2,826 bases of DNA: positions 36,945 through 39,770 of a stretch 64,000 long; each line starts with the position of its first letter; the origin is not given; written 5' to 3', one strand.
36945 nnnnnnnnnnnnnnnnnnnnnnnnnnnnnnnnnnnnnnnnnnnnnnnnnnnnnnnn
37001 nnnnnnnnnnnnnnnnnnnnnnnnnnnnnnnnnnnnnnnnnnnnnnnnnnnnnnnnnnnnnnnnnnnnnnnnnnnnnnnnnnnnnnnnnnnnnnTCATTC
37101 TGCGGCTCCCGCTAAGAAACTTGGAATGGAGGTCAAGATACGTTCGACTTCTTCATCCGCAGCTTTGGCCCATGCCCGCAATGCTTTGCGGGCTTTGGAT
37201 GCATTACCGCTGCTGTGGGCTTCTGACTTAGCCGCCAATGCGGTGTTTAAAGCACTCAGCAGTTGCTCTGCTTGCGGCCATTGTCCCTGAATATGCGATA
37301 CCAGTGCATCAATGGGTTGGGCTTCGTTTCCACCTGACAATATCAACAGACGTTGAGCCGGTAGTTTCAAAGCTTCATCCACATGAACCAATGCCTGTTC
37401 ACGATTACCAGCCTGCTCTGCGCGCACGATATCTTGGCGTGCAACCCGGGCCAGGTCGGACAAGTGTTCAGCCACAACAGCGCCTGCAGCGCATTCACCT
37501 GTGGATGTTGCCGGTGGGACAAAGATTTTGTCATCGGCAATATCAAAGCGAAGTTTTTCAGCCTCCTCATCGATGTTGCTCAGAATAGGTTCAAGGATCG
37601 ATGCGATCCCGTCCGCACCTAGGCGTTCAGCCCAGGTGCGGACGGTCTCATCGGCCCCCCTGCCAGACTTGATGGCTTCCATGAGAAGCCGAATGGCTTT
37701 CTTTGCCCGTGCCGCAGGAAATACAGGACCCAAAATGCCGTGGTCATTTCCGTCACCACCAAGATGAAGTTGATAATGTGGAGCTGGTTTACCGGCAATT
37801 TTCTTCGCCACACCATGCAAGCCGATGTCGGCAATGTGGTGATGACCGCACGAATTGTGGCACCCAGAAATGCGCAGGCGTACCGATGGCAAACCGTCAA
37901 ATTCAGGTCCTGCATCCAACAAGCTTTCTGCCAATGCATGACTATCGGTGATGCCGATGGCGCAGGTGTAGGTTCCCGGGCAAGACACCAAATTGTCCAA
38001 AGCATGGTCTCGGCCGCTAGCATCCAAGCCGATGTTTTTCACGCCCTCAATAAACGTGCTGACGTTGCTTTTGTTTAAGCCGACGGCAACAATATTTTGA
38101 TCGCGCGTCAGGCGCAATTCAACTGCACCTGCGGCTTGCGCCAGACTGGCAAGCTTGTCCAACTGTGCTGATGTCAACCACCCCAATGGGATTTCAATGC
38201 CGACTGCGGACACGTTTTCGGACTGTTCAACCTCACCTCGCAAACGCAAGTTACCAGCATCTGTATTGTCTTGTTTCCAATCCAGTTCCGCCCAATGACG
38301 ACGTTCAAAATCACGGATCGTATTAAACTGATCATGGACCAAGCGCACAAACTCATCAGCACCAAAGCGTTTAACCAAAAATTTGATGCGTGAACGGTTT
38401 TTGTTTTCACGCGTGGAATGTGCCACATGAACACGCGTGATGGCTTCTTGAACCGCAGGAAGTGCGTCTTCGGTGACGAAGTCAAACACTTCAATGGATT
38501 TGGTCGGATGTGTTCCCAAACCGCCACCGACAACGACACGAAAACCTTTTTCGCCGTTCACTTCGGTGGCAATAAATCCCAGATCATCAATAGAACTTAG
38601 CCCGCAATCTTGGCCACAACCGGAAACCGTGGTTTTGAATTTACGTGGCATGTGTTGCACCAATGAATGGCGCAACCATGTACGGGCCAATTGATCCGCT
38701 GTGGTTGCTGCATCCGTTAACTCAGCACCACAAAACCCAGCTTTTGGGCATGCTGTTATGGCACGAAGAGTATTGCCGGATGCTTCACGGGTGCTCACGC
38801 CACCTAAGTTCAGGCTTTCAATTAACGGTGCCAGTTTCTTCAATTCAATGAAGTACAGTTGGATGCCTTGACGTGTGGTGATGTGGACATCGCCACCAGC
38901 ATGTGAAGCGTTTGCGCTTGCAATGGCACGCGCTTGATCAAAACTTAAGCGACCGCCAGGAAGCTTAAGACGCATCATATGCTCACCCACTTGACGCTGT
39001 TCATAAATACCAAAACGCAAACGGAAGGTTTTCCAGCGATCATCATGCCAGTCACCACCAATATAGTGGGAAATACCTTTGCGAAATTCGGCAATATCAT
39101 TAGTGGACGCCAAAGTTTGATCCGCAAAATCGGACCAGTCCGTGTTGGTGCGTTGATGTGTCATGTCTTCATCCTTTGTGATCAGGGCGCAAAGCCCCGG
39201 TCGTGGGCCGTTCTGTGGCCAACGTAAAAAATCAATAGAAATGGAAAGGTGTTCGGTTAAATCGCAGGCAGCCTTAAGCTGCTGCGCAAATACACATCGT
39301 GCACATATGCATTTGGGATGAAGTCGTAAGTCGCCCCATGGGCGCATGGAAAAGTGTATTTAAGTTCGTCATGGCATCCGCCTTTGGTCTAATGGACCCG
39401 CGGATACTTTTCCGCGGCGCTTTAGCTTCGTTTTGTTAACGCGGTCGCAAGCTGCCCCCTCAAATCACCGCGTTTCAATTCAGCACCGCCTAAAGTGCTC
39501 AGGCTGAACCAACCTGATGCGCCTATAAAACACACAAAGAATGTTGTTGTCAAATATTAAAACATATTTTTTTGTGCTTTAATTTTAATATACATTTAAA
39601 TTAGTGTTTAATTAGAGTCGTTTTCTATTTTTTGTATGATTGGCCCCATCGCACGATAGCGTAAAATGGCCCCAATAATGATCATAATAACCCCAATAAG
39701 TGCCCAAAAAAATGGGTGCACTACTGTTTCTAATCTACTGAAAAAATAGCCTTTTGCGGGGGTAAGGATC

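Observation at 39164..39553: Tandem sulfur sensor: SAM-II riboswitch followed by a Met/Cys-rich leader peptide ahead of cysI-cysH-cysC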

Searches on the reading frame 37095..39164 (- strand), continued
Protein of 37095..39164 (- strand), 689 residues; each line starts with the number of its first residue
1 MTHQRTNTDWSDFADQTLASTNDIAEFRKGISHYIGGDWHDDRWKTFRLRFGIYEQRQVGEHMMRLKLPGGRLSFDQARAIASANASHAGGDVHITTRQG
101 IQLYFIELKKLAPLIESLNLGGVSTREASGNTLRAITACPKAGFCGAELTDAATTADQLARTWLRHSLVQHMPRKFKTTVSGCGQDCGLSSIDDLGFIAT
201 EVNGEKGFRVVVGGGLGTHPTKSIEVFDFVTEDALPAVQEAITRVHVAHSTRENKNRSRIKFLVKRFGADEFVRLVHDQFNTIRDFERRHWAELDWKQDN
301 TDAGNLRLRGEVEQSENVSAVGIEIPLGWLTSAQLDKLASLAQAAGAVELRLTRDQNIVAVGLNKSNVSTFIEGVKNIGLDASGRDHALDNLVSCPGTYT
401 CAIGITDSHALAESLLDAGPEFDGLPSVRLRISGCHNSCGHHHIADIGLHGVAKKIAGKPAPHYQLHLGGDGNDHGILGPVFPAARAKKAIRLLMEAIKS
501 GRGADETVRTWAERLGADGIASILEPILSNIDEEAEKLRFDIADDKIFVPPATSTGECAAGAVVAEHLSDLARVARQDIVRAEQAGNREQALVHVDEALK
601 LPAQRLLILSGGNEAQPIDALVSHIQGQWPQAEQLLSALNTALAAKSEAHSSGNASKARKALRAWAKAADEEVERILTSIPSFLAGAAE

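Call 46: find_encoding_contigs(protein=P0009, flank=1500, max_places=1)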
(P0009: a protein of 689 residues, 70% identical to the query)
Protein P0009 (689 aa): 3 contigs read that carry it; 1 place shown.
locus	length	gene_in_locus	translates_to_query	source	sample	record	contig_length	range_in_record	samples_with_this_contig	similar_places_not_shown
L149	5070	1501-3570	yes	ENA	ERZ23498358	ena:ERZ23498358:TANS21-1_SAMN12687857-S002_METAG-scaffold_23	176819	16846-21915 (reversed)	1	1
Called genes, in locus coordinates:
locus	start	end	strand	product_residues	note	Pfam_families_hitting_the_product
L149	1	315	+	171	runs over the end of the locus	PF03205:MobB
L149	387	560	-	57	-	-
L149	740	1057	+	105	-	-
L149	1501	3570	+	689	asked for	PF03460:NIR_SIR_ferr, PF01077:NIR_SIR, PF03460:NIR_SIR_ferr, PF01077:NIR_SIR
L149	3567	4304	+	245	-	PF01507:PAPS_reduct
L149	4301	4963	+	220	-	PF01583:APS_kinase, PF13671:AAA_33 (weak)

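Call 47: find_encoding_contigs(protein=P0011, flank=1500, max_places=1)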
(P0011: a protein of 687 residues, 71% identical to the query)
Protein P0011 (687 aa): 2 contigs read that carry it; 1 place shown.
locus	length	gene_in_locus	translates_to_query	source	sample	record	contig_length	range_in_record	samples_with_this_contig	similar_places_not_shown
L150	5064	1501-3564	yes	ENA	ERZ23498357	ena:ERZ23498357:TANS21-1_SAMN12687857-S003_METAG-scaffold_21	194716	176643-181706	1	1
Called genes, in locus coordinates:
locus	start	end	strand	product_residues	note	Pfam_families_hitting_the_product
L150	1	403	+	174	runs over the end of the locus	PF03205:MobB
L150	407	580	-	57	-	-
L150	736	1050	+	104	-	-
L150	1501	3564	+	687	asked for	PF03460:NIR_SIR_ferr, PF01077:NIR_SIR, PF03460:NIR_SIR_ferr, PF01077:NIR_SIR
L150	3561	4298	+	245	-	PF01507:PAPS_reduct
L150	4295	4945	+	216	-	PF01583:APS_kinase, PF13671:AAA_33 (weak)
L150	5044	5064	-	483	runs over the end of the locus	PF00483:NTP_transferase, PF12804:NTP_transf_3 (weak), PF22640:ManC_GMP_beta-helix, PF01050:MannoseP_isomer, PF07883:Cupin_2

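Call 48: find_encoding_contigs(protein=P0012, flank=1500, max_places=1)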
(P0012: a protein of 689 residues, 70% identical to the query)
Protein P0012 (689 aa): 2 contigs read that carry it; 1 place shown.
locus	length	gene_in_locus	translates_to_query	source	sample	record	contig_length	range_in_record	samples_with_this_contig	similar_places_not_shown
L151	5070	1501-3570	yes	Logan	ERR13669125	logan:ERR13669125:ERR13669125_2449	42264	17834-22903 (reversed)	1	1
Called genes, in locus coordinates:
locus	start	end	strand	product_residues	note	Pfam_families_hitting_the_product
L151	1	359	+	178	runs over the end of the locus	PF03205:MobB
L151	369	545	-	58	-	-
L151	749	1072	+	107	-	-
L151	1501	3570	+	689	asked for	PF03460:NIR_SIR_ferr, PF01077:NIR_SIR, PF03460:NIR_SIR_ferr, PF01077:NIR_SIR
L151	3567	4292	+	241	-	PF01507:PAPS_reduct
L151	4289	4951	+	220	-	PF01583:APS_kinase, PF13671:AAA_33 (weak)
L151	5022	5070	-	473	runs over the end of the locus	PF03951:Gln-synt_N, PF00120:Gln-synt_C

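Call 49: find_encoding_contigs(protein=P0014, flank=1500, max_places=1)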
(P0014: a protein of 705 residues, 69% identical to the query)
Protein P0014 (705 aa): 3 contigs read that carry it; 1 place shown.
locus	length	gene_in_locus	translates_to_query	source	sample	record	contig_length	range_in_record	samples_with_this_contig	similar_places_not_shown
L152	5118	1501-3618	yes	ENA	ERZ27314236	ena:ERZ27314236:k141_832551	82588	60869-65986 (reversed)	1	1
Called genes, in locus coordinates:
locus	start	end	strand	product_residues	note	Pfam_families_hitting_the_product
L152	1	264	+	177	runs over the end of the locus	PF03205:MobB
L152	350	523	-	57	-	-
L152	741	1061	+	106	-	-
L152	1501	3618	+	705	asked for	PF03460:NIR_SIR_ferr, PF01077:NIR_SIR, PF03460:NIR_SIR_ferr, PF01077:NIR_SIR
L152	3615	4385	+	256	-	PF01507:PAPS_reduct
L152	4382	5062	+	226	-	PF01583:APS_kinase, PF13671:AAA_33 (weak)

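Call 50: find_encoding_contigs(protein=P0016, flank=1500, max_places=1)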
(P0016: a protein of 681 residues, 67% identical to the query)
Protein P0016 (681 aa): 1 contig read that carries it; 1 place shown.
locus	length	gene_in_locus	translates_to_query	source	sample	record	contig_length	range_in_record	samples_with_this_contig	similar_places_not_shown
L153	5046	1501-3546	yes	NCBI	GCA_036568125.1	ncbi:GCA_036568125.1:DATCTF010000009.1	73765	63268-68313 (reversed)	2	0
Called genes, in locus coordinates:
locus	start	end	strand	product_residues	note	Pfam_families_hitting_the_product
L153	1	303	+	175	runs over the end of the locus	PF03205:MobB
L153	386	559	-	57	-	-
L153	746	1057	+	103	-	-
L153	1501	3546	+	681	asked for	PF03460:NIR_SIR_ferr, PF01077:NIR_SIR, PF03460:NIR_SIR_ferr, PF01077:NIR_SIR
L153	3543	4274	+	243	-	PF01507:PAPS_reduct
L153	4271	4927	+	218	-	PF01583:APS_kinase, PF13671:AAA_33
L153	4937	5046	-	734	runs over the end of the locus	PF00672:HAMP (weak), PF00512:HisKA, PF02518:HATPase_c, PF00072:Response_reg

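Call 51: find_encoding_contigs(protein=P0018, flank=1500, max_places=1)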
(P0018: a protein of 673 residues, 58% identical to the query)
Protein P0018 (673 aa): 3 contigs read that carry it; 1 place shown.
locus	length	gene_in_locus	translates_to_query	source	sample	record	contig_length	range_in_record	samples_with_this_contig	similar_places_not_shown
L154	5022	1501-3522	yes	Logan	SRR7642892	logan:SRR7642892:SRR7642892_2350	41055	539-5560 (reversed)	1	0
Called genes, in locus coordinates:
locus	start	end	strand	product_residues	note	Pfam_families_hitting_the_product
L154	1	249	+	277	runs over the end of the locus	PF00691:OmpA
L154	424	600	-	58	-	-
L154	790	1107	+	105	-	-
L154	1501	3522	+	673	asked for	PF03460:NIR_SIR_ferr, PF01077:NIR_SIR, PF03460:NIR_SIR_ferr, PF01077:NIR_SIR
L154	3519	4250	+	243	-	PF01507:PAPS_reduct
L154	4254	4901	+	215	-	PF01583:APS_kinase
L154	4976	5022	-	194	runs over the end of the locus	?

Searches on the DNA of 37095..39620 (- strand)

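Call 8: search_rna_families(sources=[L001, L002, L003, L004, L005, L006, L007, L008, L009, L010, L011, L012, L013, L014, L015, L016, L017, L018, L019, L020], threshold=gathering)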
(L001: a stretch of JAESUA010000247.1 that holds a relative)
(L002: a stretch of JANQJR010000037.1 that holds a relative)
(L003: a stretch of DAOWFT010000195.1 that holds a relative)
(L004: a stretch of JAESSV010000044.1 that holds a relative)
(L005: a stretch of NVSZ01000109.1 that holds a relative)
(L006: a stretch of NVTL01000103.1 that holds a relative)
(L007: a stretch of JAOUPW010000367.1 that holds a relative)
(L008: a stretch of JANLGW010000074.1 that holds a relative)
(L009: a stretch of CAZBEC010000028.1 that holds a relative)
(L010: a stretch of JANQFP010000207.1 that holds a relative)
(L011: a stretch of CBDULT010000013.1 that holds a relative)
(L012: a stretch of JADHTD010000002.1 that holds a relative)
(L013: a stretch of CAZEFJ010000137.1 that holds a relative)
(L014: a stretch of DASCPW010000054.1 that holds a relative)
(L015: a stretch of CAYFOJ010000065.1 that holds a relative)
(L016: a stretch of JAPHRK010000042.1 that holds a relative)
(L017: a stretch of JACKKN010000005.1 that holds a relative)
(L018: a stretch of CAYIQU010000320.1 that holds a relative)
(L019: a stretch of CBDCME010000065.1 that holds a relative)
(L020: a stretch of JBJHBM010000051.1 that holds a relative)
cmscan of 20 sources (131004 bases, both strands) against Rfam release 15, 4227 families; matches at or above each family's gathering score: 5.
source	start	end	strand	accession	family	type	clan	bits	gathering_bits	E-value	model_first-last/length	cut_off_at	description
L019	1288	1367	+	RF00521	SAM_alpha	Cis-reg; riboswitch;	-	56.3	36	1.1e-09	1-79/79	no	Alpha-proteobacteria SAM riboswitch aptamer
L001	2670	2749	+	RF00521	SAM_alpha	Cis-reg; riboswitch;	-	50.8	36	3.6e-08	1-79/79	no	Alpha-proteobacteria SAM riboswitch aptamer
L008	2706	2785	+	RF00521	SAM_alpha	Cis-reg; riboswitch;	-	45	36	1.4e-06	1-79/79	no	Alpha-proteobacteria SAM riboswitch aptamer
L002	2649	2728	+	RF00521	SAM_alpha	Cis-reg; riboswitch;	-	41.7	36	1.1e-05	1-79/79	no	Alpha-proteobacteria SAM riboswitch aptamer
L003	1804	1879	+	RF00521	SAM_alpha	Cis-reg; riboswitch;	-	36.5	36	0.00028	1-79/79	no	Alpha-proteobacteria SAM riboswitch aptamer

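Call 30: search_rna_families(sources=[L004, L005, L006, L007, L009, L010, L011, L012], threshold=evalue, max_evalue=1)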
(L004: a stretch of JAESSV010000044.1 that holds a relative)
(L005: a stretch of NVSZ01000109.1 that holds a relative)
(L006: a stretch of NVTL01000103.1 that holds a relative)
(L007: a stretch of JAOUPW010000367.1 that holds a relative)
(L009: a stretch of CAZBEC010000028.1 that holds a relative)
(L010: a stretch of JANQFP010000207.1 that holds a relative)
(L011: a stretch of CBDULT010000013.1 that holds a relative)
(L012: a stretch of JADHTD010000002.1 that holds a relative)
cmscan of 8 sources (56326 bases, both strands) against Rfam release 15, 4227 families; matches with E-value up to 1: 0.
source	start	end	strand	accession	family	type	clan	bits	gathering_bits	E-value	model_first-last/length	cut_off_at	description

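Call 64: search_rna_families(source=window, start=39100, end=39620, threshold=evalue, max_evalue=5)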
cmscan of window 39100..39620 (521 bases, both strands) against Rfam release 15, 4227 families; matches with E-value up to 5: 5.
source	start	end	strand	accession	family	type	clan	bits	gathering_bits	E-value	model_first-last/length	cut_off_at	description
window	39402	39481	-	RF00521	SAM_alpha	Cis-reg; riboswitch;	-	46.5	36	2.1e-09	1-79/79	no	Alpha-proteobacteria SAM riboswitch aptamer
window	39429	39601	+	RF02330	TtnuHACA23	Gene; snRNA; snoRNA; HACA-box;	-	26.4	100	0.12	1-135/135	no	Tetrahymena snoRNA TtnuHACA23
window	39412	39477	-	RF01726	SAM-II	Cis-reg; riboswitch;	-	21.6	44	0.11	1-60/60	no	SAM-II riboswitch aptamer (SAM-II long loop)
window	39527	39582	+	RF01666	rox2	Cis-reg;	-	17.2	55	4.4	1-71/71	no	Drosophila rox2 ncRNA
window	39105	39122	+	RF01134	sR30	Gene; snRNA; snoRNA; CD-box;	-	10.6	38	4.7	40-57/57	no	Small nucleolar RNA sR30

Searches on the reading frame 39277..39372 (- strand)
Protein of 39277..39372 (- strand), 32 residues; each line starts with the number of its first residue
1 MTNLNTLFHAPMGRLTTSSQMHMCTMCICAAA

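Call 66: search_protein_families(library=ncbifam, proteins=[window:39277-39372:-], max_evalue=1)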
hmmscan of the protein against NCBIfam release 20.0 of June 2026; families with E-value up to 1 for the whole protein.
seq(32 aa): 0 families

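Call 67: search_protein_families(library=pfam, proteins=[window:39277-39372:-], max_evalue=1)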
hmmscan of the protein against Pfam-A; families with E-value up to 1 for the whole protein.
seq(32 aa): 0 families
